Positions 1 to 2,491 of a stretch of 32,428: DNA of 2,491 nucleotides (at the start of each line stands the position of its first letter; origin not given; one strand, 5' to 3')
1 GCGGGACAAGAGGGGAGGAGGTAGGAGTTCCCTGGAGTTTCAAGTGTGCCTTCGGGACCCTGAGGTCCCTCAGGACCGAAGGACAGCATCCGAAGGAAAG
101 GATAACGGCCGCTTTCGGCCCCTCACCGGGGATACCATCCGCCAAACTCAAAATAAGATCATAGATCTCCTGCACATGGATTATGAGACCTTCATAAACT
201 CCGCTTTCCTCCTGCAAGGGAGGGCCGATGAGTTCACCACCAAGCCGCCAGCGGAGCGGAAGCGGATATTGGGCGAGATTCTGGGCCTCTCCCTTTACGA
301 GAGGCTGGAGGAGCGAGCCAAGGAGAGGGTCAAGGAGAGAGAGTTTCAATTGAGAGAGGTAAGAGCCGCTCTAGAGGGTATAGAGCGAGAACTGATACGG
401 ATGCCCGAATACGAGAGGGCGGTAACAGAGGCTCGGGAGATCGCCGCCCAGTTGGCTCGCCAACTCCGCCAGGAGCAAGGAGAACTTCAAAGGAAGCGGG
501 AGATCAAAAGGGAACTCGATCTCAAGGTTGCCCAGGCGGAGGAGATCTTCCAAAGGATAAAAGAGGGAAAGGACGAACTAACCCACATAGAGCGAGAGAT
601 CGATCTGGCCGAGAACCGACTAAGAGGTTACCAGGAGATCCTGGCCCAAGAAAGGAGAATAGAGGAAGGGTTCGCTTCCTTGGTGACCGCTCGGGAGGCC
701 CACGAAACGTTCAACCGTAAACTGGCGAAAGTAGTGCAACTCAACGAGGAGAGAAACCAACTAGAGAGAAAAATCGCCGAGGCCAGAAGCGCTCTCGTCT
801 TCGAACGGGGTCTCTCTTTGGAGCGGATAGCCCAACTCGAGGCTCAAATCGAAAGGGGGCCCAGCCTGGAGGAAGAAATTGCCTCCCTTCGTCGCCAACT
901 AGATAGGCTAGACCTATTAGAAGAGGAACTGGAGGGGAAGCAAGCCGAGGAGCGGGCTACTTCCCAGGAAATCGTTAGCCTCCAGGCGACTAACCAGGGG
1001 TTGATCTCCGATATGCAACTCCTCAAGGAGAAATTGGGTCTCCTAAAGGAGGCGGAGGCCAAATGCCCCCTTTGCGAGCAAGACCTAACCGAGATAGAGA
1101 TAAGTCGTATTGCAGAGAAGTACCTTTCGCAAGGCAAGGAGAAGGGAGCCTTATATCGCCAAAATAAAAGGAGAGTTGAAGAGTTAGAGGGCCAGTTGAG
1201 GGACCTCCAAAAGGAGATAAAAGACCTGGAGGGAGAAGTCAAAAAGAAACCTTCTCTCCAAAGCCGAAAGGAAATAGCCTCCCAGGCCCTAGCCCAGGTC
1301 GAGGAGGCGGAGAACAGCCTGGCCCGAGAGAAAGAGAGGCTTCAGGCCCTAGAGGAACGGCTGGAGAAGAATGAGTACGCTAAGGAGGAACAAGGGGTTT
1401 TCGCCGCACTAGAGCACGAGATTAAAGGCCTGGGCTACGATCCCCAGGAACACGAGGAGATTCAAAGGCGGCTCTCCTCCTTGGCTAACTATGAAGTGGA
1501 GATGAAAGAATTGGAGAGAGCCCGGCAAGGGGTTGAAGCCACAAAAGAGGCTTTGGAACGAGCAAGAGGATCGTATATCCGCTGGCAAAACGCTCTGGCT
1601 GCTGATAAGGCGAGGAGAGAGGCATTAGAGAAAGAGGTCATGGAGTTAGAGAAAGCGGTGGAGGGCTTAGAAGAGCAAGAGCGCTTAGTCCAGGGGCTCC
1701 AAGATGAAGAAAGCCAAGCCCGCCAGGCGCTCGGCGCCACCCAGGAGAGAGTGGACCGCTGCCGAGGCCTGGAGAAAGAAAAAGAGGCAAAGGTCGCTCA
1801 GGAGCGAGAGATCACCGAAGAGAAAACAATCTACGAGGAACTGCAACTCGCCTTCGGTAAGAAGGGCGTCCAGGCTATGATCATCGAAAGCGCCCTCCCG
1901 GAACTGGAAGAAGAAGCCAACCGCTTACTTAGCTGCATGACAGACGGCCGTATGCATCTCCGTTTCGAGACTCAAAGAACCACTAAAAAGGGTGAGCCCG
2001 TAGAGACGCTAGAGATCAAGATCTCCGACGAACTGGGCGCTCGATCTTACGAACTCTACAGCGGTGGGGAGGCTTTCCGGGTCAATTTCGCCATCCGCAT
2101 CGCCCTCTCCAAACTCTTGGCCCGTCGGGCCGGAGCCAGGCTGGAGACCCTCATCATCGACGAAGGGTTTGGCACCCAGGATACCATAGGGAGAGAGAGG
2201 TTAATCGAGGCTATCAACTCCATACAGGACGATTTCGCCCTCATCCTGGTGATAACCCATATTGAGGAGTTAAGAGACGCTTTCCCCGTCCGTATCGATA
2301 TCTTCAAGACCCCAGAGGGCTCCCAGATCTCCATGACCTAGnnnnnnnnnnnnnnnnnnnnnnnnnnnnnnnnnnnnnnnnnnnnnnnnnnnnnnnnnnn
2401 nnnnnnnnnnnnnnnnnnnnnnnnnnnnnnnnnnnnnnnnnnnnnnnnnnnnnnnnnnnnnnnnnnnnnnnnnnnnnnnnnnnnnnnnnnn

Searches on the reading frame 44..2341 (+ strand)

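Call 10: search_protein_families(library=pfam, proteins=[window:44-2341:+], max_evalue=0.001)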
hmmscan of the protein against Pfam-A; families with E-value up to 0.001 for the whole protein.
window:44-2341:+ (765 aa): 2 families
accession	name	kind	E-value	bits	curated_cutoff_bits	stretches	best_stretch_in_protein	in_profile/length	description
PF13558.12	SbcC_Walker_B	-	1.7e-07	31.8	27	1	633-725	4-89/90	SbcC/RAD50-like, Walker B motif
PF04423.19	Rad50_zn_hook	-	8.3e-06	26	24.3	1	326-360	7-41/52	Rad50 zinc hook motif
